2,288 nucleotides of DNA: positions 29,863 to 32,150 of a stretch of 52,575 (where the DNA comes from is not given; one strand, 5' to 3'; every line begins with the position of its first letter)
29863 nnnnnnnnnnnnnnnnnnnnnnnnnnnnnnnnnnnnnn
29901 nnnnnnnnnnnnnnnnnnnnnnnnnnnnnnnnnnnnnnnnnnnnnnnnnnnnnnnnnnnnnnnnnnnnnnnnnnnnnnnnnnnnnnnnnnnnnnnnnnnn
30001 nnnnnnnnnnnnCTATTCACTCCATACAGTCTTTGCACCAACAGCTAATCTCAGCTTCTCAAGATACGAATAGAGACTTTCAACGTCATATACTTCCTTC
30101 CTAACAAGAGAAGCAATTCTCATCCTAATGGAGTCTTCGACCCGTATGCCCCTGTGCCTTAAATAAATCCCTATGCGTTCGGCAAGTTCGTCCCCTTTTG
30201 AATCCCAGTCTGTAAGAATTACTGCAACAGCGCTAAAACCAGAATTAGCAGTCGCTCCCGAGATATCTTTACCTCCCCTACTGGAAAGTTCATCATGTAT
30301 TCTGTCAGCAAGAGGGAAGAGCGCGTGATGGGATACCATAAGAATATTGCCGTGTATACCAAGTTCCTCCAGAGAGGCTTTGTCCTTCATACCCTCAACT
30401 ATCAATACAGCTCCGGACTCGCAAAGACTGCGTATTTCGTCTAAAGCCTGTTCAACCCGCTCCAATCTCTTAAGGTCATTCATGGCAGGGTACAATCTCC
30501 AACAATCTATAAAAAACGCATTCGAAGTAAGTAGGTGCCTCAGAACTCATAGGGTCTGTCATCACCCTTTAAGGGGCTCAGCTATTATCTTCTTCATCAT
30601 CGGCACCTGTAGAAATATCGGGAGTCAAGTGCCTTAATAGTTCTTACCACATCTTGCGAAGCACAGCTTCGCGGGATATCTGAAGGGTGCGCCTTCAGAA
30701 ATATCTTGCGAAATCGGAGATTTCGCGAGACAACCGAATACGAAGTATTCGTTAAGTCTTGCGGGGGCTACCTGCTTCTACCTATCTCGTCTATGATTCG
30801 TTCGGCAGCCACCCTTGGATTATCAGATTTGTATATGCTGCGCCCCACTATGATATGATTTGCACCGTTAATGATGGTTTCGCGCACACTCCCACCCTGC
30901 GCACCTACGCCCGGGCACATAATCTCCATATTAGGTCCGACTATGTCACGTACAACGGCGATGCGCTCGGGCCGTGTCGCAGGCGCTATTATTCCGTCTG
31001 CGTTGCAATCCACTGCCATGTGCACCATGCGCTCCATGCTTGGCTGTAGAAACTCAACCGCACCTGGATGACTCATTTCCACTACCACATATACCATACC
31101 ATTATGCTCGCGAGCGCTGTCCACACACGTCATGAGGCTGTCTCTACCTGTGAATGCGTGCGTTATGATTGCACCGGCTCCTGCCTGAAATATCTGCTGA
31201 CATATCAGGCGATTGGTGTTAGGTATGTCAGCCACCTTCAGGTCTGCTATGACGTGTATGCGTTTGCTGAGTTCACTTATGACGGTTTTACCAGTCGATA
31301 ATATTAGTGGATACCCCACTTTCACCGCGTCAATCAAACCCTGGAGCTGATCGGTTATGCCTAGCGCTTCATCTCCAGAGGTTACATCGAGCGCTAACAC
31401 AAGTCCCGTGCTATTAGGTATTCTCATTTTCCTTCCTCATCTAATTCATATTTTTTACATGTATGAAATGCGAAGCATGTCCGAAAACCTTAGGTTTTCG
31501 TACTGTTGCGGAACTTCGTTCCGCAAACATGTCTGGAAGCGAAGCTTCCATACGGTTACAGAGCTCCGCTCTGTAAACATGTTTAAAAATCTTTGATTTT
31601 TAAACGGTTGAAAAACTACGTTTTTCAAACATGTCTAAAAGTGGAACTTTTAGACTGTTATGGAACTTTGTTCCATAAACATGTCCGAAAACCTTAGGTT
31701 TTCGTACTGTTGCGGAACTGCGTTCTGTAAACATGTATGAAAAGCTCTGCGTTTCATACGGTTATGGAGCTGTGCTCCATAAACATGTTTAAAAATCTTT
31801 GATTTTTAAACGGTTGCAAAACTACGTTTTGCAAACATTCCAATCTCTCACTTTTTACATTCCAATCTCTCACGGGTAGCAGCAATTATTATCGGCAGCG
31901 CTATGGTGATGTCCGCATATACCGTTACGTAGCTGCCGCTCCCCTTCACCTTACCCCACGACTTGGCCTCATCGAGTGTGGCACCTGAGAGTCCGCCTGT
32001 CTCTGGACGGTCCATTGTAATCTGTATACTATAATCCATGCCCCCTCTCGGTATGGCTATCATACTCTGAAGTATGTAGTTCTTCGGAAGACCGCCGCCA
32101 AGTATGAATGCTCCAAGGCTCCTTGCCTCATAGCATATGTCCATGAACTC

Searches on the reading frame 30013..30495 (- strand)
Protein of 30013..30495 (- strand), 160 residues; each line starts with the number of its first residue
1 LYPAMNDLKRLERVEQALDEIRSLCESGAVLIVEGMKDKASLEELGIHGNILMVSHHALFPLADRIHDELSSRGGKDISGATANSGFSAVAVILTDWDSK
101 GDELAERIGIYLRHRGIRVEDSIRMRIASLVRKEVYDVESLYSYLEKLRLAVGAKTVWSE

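Call 13: search_protein_families(library=pfam, proteins=[window:30013-30495:-])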
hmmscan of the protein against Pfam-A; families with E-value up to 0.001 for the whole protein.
window:30013-30495:- (160 aa): 1 family
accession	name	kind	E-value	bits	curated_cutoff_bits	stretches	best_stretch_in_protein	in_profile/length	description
PF01751.28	Toprim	-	0.00016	22.2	23.1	1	30-120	2-92/96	Toprim domain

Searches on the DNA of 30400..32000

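Call 62: search_rna_families(source=window, start=30400, end=32000, threshold=evalue, max_evalue=5)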
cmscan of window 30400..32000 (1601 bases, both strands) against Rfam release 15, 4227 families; matches with E-value up to 5: 21.
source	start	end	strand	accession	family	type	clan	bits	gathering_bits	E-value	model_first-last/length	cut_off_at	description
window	30538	30604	-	RF01126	sR41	Gene; snRNA; snoRNA; CD-box;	-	39.3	54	3.5e-07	1-53/53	no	Small nucleolar RNA sR41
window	31565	31645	-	RF00672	mir-190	Gene; miRNA;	CL00089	30.4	48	0.0026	1-78/78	no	mir-190 microRNA precursor family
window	30536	30605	-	RF02163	sR-tMet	Gene; snRNA; snoRNA; CD-box;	-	29.5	50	0.0063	1-72/72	no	Small nucleolar RNA sR-tMet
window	30536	30605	-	RF00069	SNORD24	Gene; snRNA; snoRNA; CD-box;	-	27.4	41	0.059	1-76/76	no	Small nucleolar RNA SNORD24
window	30538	30604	-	RF01152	sR1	Gene; snRNA; snoRNA; CD-box;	-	25.5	45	0.00052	1-57/57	no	Small nucleolar RNA sR1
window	31577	31709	-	RF02998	IS605-orfB-II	Gene; sRNA;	-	25.3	88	0.13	1-155/155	no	IS605-orfB-II RNA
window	30535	30606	-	RF00204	snoR12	Gene; snRNA; snoRNA; CD-box;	-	21.6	39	0.53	1-83/83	no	Small nucleolar RNA R12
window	30538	30604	-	RF01145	sR14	Gene; snRNA; snoRNA; CD-box;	-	21.4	38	0.0047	1-54/54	no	Small nucleolar RNA sR14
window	30527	30611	-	RF00580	SNORD91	Gene; snRNA; snoRNA; CD-box;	-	20.9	51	1.5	1-95/95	no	Small nucleolar RNA SNORD91 family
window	31638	31710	-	RF01403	STnc290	Gene; sRNA;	-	20.5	60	1.3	1-65/65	no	STnc290 Hfq binding RNA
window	30536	30605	-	RF01179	snoU83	Gene; snRNA; snoRNA; CD-box;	-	20.4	50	2.5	1-84/84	no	Small nucleolar RNA U83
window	31568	31644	+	RF00824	mir-50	Gene; miRNA;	CL00089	20.3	43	0.38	1-75/75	no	mir-50 microRNA precursor family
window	30534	30607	-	RF00188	SNORD103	Gene; snRNA; snoRNA; CD-box;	-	20.3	45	0.46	1-83/83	no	Small nucleolar RNA SNORD103/SNORD85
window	31566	31644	-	RF01997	mir-969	Gene; miRNA;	-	19.4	61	1.5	1-86/86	no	mir-969 microRNA precursor family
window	30538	30604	-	RF01131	sR47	Gene; snRNA; snoRNA; CD-box;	CL00132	18.2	40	0.19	1-55/55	no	Small nucleolar RNA sR47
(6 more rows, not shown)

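Call 63: search_rna_families(source=window, start=31440, end=31850, threshold=evalue, max_evalue=1, show_alignments=3)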
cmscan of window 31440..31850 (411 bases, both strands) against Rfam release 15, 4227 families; matches with E-value up to 1: 6.
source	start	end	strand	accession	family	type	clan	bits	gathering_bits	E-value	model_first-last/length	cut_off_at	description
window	31565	31645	-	RF00672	mir-190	Gene; miRNA;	CL00089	30.4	48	0.00065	1-78/78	no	mir-190 microRNA precursor family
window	31603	31711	-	RF04241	mir-5014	Gene; miRNA;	-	20.8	101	0.082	1-123/123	no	mir-5014 microRNA precursor family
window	31638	31710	-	RF01403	STnc290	Gene; sRNA;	-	20.5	60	0.34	1-65/65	no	STnc290 Hfq binding RNA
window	31568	31644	+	RF00824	mir-50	Gene; miRNA;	CL00089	20.3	43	0.097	1-75/75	no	mir-50 microRNA precursor family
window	31566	31644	-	RF01997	mir-969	Gene; miRNA;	-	19.4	61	0.39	1-86/86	no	mir-969 microRNA precursor family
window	31646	31790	+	RF03116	aCoV-5UTR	Cis-reg;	CL00116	15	70.3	0.22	1-323/323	no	Alphacoronavirus 5'UTR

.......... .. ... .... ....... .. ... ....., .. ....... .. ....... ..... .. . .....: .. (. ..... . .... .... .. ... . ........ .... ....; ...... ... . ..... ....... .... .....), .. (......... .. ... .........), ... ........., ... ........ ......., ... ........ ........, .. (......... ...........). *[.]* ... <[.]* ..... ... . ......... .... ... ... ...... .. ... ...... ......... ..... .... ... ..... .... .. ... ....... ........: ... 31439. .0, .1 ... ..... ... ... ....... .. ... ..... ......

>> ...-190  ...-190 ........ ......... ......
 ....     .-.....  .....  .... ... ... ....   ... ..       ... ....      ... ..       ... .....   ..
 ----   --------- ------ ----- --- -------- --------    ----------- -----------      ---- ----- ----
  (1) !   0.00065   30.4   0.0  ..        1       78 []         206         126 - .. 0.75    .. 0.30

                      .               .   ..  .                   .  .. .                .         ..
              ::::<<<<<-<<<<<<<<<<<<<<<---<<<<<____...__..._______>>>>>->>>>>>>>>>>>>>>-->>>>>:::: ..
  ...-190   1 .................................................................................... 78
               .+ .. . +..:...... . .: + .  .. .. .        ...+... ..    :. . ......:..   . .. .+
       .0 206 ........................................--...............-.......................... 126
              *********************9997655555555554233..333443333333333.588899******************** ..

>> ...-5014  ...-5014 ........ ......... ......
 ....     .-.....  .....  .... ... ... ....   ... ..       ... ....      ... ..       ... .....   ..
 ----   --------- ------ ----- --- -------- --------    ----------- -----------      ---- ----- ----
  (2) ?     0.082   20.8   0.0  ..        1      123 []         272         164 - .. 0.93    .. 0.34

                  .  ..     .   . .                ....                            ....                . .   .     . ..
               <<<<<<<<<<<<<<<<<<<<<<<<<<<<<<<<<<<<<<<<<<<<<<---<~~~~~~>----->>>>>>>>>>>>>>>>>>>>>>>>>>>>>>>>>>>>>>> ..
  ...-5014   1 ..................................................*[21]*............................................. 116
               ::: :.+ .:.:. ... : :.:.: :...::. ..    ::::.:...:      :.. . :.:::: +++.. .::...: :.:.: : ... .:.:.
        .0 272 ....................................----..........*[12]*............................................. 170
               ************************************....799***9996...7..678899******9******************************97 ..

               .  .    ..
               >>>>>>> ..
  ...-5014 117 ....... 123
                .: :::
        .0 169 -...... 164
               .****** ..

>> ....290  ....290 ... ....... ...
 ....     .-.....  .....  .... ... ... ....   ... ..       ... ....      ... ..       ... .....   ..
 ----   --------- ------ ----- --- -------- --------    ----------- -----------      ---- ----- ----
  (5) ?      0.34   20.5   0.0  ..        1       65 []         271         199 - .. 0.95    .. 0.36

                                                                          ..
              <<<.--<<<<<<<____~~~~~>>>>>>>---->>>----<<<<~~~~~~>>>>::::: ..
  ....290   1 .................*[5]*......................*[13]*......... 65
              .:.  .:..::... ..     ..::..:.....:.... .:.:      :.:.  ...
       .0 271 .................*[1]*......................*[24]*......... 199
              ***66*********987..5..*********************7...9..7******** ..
